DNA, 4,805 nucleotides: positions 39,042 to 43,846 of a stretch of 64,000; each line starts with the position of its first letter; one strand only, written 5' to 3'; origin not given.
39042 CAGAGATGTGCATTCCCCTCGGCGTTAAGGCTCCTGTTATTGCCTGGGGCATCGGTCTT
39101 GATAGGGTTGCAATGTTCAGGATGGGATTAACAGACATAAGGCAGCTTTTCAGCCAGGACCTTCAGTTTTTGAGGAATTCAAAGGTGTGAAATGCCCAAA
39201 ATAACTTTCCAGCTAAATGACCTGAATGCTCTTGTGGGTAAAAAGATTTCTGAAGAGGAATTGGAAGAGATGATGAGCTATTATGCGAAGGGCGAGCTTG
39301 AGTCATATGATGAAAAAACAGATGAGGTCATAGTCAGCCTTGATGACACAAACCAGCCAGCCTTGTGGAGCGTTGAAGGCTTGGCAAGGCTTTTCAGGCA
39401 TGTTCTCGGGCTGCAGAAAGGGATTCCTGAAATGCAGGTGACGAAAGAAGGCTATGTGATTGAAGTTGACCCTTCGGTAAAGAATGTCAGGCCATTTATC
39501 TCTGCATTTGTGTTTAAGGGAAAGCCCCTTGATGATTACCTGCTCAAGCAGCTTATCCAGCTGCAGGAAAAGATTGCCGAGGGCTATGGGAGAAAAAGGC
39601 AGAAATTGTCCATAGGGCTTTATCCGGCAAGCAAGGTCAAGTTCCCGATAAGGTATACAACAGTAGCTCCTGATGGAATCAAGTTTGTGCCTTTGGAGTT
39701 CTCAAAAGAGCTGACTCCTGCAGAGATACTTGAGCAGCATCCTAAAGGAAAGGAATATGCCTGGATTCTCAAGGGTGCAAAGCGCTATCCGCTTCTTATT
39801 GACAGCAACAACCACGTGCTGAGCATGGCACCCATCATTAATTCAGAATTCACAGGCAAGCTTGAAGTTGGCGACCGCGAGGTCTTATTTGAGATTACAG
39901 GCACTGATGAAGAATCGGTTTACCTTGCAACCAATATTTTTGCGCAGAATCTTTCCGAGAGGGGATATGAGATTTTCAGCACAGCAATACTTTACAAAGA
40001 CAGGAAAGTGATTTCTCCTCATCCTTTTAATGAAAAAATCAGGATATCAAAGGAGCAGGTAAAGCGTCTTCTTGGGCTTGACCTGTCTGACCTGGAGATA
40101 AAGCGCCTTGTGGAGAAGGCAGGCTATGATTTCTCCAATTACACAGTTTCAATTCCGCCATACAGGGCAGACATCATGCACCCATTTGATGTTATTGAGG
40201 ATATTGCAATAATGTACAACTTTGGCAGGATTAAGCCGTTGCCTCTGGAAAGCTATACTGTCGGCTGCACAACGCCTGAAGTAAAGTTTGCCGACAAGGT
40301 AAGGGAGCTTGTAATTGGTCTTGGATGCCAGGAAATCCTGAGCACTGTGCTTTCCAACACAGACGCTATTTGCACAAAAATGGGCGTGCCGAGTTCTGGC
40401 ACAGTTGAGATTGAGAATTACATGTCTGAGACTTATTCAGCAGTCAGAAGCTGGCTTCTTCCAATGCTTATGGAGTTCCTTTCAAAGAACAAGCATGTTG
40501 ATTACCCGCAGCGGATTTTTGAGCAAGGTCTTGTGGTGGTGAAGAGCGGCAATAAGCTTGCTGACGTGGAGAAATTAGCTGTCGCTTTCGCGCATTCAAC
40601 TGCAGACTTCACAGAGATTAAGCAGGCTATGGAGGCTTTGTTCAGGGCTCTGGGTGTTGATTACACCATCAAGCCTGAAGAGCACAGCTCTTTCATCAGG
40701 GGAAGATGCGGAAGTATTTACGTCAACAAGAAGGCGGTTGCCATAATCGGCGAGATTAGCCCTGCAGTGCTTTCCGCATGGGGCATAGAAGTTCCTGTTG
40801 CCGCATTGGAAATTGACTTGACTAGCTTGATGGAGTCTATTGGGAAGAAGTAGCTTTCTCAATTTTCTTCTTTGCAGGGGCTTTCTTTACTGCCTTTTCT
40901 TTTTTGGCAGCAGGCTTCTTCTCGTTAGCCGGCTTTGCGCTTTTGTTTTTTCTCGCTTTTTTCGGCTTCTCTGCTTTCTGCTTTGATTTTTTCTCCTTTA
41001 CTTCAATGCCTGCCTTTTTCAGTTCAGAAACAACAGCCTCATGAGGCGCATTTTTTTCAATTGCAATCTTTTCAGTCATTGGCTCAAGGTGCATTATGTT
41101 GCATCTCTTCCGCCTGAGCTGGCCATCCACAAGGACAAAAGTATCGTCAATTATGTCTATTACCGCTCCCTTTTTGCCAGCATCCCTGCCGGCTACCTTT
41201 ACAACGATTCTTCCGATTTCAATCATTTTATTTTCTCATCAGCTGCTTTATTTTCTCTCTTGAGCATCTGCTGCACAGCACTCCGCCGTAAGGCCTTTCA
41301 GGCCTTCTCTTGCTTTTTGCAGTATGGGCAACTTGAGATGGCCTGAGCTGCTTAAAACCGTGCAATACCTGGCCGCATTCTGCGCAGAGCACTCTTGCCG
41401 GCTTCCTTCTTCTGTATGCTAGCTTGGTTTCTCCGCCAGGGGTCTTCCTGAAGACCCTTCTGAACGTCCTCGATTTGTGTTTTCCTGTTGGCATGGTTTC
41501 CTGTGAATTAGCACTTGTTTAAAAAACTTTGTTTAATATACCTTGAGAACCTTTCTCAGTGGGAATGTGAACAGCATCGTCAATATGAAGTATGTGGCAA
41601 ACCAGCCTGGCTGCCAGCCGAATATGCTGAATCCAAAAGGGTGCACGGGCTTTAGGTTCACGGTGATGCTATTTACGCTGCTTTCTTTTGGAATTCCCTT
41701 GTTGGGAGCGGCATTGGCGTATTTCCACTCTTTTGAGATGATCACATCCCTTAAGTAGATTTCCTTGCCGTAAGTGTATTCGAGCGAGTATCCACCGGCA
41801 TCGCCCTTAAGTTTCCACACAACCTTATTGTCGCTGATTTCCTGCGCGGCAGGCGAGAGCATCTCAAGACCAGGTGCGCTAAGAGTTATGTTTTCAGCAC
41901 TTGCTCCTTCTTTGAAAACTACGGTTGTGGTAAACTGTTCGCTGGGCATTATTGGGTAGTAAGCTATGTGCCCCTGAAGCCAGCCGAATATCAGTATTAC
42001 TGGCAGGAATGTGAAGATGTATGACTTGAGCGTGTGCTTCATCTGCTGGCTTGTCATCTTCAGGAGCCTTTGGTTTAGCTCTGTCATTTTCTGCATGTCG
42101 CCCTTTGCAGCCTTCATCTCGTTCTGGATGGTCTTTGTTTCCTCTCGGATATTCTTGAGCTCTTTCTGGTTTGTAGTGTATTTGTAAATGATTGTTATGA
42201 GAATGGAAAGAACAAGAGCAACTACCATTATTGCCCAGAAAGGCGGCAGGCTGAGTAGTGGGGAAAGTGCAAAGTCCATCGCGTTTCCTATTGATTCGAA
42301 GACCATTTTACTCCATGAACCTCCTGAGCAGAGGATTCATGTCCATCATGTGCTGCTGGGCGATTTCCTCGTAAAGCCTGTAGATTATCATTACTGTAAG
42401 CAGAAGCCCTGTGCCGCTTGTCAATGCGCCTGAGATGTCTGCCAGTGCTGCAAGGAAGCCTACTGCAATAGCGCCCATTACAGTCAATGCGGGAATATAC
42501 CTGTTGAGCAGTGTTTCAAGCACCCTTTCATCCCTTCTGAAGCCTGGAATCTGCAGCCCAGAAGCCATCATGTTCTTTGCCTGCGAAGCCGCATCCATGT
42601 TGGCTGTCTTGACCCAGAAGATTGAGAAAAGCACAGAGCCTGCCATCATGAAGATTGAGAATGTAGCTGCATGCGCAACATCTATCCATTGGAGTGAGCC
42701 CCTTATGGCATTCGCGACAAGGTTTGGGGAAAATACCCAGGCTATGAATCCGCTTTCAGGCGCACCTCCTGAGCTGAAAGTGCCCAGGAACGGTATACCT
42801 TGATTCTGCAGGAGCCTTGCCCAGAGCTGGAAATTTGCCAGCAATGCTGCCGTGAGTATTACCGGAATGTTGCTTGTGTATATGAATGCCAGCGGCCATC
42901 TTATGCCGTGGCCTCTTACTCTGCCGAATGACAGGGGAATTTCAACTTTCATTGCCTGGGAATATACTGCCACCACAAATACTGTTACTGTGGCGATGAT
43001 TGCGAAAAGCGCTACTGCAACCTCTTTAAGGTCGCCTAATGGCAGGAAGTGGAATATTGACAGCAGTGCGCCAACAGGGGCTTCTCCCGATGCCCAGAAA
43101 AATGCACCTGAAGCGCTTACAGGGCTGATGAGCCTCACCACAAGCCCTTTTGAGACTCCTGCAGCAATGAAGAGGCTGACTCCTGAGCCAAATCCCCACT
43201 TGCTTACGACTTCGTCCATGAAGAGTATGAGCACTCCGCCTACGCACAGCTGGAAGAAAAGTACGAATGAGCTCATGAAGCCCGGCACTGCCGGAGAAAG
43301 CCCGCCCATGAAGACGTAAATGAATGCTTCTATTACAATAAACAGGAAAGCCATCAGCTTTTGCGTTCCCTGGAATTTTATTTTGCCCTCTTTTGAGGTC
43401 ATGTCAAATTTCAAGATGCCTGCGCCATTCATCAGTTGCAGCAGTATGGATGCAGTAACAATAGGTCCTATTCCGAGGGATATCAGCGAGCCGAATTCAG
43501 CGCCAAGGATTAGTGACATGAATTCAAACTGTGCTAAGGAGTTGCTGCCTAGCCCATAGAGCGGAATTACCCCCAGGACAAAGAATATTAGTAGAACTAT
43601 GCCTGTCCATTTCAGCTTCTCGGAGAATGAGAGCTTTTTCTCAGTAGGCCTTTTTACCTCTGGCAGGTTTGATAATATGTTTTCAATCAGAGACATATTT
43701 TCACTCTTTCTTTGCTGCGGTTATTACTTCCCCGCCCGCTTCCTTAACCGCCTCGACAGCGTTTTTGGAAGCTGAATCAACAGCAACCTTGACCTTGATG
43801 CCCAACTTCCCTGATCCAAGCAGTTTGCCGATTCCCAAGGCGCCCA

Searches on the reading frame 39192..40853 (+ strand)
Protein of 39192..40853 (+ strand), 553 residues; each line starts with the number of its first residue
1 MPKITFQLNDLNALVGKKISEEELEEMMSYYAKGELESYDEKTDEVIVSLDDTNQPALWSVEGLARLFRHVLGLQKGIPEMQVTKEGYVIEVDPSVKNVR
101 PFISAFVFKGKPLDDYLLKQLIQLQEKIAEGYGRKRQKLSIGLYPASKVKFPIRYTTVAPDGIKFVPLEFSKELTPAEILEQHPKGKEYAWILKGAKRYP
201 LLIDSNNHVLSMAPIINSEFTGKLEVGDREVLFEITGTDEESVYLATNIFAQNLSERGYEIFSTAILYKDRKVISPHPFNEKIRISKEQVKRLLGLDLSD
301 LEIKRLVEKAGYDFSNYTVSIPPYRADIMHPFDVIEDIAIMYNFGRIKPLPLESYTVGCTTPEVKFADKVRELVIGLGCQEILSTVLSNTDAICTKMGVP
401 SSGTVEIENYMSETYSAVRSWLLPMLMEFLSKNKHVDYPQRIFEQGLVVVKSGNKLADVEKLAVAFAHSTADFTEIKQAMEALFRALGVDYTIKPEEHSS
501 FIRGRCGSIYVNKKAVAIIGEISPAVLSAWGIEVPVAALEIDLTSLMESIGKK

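Call 36: search_protein_families(library=pfam, proteins=[window:39192-40853:+], max_evalue=0.00001)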
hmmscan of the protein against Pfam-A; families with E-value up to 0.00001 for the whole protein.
window:39192-40853:+ (553 aa): 2 families
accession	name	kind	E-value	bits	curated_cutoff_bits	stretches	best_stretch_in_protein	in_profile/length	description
PF17759.6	tRNA_synthFbeta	-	5.5e-40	137.6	22.4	1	354-543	9-214/214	Phenylalanyl tRNA synthetase beta chain CLM domain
PF03484.21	B5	-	1.1e-18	67.7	28.6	1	283-344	1-67/67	tRNA synthetase B5 domain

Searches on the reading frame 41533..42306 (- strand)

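Call 36: search_protein_families(library=pfam, proteins=[window:41533-42306:-], max_evalue=0.00001)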
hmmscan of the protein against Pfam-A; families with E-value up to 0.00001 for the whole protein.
window:41533-42306:- (257 aa): 1 family
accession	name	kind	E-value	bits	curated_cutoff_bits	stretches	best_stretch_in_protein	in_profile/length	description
PF01956.21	EMC3_TMCO1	-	2.6e-11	44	27.1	1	11-120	5-118/169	Integral membrane protein EMC3/TMCO1-like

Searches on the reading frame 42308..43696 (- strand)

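Call 36: search_protein_families(library=pfam, proteins=[window:42308-43696:-], max_evalue=0.00001)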
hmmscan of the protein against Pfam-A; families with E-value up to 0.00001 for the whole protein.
window:42308-43696:- (462 aa): 2 families
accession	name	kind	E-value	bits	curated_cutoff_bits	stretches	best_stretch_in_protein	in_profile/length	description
PF00344.25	SecY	-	1.2e-62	212.5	32.2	1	70-442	1-306/306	SecY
PF10559.14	Plug_translocon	-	2.9e-06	27.4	22.1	1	36-69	1-35/35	Plug domain of Sec61p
